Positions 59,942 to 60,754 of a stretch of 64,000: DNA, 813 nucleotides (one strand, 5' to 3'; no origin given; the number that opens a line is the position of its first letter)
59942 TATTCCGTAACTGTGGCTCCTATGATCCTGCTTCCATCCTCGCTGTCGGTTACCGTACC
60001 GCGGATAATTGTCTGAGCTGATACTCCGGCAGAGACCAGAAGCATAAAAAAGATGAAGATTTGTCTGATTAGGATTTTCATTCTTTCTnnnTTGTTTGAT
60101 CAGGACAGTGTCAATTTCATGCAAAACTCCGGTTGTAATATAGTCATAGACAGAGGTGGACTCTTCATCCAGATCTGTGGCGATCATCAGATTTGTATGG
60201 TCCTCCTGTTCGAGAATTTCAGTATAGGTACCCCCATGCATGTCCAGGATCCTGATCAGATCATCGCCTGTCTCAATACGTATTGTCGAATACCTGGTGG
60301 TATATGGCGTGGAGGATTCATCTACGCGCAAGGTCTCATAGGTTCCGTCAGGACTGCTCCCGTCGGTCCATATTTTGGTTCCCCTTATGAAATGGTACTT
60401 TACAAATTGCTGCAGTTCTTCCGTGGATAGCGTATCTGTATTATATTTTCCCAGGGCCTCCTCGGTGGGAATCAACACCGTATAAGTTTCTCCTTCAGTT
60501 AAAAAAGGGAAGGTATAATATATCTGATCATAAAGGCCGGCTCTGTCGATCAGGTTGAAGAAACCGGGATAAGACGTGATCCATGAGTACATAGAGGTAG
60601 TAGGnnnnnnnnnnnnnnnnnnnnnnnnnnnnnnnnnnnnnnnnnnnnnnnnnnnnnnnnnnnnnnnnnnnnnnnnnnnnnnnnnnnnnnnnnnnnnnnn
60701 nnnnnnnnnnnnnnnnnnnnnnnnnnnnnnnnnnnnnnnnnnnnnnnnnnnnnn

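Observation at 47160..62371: Seven-gene outer-membrane module: FAS1-SusC-SusD-FAS1-FAS1-SusC-SusD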

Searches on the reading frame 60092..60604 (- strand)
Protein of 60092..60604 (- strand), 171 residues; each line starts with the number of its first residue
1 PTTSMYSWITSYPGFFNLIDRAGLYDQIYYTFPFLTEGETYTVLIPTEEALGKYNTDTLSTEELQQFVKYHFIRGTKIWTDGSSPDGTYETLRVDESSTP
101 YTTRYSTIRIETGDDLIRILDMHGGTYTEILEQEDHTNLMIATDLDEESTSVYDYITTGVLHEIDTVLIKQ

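Call 67: search_protein_families(library=pfam, proteins=[window:60092-60604:-], max_evalue=10)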
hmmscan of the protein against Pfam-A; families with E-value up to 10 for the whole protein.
window:60092-60604:- (171 aa): 2 families
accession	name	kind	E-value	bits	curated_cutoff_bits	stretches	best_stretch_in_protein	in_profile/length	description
PF02469.27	Fasciclin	-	1.3e-09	38.7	22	1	15-115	6-93/123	Fasciclin domain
PF19938.4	DUF6400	-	0.11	13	27.1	1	129-163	28-63/69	Family of unknown function (DUF6400)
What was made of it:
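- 60089..62371 (-): F1: 760-aa lipoprotein made of four tandem FAS1 domains. First gene of the unit. Last domain E 1.3e-9 (call 67).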
